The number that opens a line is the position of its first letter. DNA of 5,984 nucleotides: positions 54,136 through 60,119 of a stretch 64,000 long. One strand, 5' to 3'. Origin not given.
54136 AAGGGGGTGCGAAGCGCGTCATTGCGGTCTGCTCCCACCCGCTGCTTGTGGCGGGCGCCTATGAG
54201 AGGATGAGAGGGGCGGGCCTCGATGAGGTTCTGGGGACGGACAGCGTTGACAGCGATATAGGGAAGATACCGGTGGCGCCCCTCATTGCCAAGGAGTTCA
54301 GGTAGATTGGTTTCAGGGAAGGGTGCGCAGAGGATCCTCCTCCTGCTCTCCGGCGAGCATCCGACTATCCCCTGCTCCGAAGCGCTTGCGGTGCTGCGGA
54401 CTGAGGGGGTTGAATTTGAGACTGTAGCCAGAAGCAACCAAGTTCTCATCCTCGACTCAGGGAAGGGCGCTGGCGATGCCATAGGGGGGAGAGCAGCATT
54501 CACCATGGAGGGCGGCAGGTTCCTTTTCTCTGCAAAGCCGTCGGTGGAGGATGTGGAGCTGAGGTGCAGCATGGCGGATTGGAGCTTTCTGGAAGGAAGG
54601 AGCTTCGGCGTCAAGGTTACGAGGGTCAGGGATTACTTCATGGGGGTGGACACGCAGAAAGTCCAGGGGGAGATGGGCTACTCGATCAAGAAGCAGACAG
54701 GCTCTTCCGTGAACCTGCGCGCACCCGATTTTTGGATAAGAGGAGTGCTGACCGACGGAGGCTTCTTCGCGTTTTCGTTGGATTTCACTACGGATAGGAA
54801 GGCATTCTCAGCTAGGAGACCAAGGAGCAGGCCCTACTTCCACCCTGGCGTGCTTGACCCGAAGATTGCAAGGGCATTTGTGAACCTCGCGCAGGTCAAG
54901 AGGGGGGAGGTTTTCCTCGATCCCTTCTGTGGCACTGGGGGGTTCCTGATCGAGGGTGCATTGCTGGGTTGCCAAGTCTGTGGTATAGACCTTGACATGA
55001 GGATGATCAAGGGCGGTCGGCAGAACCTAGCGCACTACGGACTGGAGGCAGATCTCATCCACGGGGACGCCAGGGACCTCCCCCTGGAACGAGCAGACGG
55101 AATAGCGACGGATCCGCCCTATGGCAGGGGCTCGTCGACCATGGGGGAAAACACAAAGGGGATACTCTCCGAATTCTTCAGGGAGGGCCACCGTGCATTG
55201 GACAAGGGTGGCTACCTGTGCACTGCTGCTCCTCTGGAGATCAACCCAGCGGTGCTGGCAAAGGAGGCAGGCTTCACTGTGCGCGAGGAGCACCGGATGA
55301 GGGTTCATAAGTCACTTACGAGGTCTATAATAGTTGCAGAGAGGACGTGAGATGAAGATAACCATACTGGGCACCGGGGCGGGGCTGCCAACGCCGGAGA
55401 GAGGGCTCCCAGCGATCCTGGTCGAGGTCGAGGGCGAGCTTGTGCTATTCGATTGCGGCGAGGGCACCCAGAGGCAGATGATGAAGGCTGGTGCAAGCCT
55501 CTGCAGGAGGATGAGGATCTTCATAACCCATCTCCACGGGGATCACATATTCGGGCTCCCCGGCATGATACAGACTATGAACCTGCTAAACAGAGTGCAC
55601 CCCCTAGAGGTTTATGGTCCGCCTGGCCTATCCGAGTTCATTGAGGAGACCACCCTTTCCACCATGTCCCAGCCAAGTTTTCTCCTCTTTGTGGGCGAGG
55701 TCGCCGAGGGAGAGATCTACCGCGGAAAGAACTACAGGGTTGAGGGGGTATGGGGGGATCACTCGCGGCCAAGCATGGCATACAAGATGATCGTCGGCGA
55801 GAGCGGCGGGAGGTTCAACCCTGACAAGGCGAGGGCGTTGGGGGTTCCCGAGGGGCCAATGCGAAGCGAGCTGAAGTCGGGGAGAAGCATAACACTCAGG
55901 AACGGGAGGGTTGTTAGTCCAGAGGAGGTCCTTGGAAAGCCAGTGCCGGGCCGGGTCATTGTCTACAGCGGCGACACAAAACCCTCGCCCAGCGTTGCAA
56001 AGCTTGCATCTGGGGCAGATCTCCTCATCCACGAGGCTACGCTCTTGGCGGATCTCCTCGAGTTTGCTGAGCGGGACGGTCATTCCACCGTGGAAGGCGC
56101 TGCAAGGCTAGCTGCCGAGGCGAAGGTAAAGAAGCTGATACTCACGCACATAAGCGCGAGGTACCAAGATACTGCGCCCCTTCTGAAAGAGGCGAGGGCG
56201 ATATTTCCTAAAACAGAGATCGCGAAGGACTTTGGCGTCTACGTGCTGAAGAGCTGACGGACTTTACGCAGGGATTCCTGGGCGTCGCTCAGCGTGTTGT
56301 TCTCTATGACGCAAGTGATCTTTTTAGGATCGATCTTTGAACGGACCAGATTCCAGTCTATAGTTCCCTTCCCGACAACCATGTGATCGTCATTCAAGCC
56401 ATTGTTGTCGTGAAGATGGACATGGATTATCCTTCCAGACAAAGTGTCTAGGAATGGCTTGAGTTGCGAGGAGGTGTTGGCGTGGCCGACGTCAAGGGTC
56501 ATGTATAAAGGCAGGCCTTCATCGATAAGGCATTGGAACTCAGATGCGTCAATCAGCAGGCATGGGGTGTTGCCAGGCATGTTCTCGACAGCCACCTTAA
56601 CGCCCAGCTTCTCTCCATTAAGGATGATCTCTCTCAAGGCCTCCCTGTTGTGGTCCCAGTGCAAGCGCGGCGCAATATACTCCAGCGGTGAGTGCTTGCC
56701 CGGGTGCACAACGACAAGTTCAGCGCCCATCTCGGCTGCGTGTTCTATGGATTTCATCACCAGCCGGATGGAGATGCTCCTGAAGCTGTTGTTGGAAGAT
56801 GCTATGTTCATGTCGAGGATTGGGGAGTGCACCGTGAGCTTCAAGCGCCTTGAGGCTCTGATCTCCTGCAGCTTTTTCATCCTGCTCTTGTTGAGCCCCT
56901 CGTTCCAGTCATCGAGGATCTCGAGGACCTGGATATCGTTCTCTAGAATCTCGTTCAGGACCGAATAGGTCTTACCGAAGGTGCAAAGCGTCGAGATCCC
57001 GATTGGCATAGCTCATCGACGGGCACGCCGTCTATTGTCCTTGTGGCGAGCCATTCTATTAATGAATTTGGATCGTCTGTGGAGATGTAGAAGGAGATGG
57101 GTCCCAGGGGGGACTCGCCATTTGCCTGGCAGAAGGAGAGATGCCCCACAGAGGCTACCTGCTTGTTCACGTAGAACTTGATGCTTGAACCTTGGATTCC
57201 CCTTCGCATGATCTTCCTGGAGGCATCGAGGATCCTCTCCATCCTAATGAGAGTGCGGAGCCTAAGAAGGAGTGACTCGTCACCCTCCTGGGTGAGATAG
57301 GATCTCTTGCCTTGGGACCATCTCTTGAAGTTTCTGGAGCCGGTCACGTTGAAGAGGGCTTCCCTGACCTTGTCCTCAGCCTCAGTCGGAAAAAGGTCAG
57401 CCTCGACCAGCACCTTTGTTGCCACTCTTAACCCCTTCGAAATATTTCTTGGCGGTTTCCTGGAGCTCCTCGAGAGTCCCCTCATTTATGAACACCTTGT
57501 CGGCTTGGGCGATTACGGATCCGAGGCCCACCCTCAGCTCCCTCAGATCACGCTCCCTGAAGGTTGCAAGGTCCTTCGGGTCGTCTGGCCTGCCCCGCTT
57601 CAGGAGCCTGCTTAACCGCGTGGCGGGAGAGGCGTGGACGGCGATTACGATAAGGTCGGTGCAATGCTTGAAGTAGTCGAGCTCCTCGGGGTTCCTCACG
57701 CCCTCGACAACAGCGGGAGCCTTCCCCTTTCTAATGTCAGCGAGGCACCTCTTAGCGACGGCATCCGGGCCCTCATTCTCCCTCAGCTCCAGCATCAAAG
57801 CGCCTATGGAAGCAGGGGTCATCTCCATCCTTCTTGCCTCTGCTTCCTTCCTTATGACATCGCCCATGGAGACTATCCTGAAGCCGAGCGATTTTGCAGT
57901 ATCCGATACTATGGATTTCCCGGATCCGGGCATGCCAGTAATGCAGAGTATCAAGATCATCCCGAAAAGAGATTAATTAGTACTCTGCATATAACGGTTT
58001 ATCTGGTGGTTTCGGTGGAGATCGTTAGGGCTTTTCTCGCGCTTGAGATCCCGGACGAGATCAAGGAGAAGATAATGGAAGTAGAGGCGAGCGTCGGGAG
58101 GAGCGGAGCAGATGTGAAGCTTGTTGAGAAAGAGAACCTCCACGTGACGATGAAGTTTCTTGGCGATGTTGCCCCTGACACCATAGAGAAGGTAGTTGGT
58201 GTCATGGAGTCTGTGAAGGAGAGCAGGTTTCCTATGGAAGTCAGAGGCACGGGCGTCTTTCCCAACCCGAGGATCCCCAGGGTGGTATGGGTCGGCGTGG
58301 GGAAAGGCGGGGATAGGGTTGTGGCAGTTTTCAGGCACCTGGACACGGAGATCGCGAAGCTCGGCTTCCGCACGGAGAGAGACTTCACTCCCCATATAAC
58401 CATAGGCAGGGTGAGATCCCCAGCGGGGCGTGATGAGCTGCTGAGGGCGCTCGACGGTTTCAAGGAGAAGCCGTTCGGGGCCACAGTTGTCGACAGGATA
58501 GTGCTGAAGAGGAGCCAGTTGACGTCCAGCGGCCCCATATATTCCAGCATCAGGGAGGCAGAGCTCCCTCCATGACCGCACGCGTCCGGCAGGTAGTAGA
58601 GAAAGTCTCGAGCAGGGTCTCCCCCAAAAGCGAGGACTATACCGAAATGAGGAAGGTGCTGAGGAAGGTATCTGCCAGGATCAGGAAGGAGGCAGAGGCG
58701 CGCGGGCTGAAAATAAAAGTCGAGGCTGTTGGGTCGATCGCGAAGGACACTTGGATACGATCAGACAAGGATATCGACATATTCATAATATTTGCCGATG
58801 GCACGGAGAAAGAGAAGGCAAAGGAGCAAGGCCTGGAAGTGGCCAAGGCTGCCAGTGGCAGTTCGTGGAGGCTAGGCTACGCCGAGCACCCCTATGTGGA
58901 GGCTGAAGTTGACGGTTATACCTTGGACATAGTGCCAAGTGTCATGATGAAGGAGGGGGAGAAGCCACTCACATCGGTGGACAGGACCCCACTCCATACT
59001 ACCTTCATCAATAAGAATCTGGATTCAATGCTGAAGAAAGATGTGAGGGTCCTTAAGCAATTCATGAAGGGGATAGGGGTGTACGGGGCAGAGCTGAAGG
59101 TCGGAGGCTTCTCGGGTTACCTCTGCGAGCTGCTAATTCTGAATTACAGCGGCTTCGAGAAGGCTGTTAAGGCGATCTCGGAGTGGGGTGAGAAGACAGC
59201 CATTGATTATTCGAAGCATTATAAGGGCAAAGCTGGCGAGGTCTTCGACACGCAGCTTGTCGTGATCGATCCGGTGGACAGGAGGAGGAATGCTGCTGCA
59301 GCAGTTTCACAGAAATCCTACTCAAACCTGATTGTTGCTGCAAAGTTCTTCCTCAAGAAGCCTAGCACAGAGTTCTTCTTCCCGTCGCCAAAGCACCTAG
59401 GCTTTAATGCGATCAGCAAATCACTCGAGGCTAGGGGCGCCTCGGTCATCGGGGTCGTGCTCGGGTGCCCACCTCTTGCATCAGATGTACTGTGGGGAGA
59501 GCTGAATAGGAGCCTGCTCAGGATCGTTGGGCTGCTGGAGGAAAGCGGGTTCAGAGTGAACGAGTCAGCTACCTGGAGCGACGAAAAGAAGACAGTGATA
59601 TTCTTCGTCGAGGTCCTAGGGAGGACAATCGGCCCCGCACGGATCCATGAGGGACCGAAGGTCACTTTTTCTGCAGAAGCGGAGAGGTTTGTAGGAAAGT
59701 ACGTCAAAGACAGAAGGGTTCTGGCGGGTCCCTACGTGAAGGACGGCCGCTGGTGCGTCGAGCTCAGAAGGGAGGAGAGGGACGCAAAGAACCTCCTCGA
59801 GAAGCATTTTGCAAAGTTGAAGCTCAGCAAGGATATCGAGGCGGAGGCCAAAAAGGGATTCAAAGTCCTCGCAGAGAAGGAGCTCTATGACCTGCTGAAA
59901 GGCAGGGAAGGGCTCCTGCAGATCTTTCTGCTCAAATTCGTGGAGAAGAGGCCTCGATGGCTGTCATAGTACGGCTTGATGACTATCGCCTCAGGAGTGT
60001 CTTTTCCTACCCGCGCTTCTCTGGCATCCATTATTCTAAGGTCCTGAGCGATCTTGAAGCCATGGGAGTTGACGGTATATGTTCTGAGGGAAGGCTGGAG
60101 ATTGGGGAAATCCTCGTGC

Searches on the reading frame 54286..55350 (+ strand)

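Call 44: search_protein_families(library=pfam, proteins=[window:54286-55350:+], max_evalue=0.0001)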
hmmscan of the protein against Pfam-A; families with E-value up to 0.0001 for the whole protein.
window:54286-55350:+ (354 aa): 9 families
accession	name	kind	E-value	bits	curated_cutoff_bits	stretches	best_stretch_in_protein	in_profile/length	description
PF01170.24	UPF0020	-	6.3e-34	117.8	22.3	1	180-347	2-196/197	RMKL-like, methyltransferase domain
PF13649.12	Methyltransf_25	-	6.9e-09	36.7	27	1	211-269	2-62/97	Methyltransferase domain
PF13847.12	Methyltransf_31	-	1.6e-08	34.8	27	1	206-316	3-112/145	Methyltransferase domain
PF08241.18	Methyltransf_11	-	1.2e-07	32.7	21.2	1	212-269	2-58/95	Methyltransferase domain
PF09445.16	Methyltransf_15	-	2.9e-06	27.4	22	1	208-263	2-59/165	RNA cap guanine-N2 methyltransferase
PF01555.25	N6_N4_Mtase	-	1.7e-05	25.3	26.7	0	186-241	162-216/221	DNA methylase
PF02926.22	THUMP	-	4.8e-05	24.1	20.6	1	86-153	3-72/84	THUMP domain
PF05175.20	MTS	-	5.4e-05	23.3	23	1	203-314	28-139/170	Methyltransferase small domain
PF03602.21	Cons_hypoth95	-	6.6e-05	23.1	24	0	198-283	33-127/182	Conserved hypothetical protein 95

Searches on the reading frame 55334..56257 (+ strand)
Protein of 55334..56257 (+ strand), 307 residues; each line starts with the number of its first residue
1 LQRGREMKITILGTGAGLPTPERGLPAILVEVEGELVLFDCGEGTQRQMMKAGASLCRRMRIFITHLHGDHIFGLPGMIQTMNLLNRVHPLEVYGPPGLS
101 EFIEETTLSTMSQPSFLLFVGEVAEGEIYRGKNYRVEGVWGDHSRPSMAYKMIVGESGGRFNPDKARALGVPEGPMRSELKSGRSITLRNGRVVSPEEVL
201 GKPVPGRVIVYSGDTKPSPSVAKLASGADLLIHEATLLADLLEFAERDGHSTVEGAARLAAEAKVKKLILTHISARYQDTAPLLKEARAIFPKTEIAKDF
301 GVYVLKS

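Call 45: search_protein_families(library=pfam, proteins=[window:55334-56257:+], max_evalue=0.0001)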
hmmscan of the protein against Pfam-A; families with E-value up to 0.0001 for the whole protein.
window:55334-56257:+ (307 aa): 3 families
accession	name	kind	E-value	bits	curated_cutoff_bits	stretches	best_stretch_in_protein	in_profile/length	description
PF12706.13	Lactamase_B_2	-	1.7e-17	64.2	27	1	37-273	3-200/200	Beta-lactamase superfamily domain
PF00753.33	Lactamase_B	-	1.2e-11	45.4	22.7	1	27-105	8-90/196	Metallo-beta-lactamase superfamily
PF13691.12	Lactamase_B_4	-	4.2e-07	30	27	1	19-72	6-61/63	tRNase Z endonuclease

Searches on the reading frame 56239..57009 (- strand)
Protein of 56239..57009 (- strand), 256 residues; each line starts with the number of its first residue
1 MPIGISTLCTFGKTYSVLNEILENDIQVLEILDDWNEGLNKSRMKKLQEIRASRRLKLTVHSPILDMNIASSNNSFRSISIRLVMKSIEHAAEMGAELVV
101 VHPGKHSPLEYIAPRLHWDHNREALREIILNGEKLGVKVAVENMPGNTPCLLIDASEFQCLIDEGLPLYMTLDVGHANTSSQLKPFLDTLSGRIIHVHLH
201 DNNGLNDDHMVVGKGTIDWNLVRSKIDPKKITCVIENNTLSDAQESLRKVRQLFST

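Call 45: search_protein_families(library=pfam, proteins=[window:56239-57009:-], max_evalue=0.0001)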
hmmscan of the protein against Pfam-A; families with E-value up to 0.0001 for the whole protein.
window:56239-57009:- (256 aa): 1 family
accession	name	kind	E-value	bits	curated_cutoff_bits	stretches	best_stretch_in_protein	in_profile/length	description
PF01261.30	AP_endonuc_2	-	3.1e-28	99.6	31.1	1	38-235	24-225/249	Xylose isomerase-like TIM barrel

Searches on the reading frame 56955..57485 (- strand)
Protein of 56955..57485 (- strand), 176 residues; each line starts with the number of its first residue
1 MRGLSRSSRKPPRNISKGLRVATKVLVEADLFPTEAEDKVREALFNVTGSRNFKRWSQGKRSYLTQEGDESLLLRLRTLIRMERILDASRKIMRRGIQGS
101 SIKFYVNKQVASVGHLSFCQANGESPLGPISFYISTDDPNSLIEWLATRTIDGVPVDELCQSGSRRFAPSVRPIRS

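Call 47: search_protein_families(library=pfam, proteins=[window:56955-57485:-], max_evalue=0.05)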
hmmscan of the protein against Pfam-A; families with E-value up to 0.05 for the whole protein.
window:56955-57485:- (176 aa): 1 family
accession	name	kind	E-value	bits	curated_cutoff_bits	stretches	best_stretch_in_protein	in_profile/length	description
PF01877.22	RNA_binding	-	2.7e-07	31.3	26.9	1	25-122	2-111/120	RNA binding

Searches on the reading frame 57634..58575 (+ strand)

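Call 45: search_protein_families(library=pfam, proteins=[window:57634-58575:+], max_evalue=0.0001)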
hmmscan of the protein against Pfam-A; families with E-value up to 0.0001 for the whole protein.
window:57634-58575:+ (313 aa): 2 families
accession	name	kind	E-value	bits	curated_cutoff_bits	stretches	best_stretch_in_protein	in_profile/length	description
PF02834.22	LigT_PEase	-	1.7e-29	102.3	23.3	2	137-219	1-87/87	LigT like Phosphoesterase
PF13563.12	2_5_RNA_ligase2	-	2.5e-12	47.5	27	1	141-291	3-145/152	2'-5' RNA ligase superfamily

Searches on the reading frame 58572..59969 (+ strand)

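Call 45: search_protein_families(library=pfam, proteins=[window:58572-59969:+], max_evalue=0.0001)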
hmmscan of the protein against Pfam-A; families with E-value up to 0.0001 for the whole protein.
window:58572-59969:+ (465 aa): 3 families
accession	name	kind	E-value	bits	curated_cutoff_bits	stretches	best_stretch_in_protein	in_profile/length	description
PF09249.16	tRNA_NucTransf2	-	7.3e-43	145.8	27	1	157-270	2-113/113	tRNA nucleotidyltransferase, second domain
PF21133.2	CAA_C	-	8.1e-25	87.6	22.2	1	288-434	1-143/144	CCA-adding enzyme, C-terminal domain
PF01909.29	NTP_transf_2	-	3.3e-08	34.3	21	1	36-128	3-77/93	Nucleotidyltransferase domain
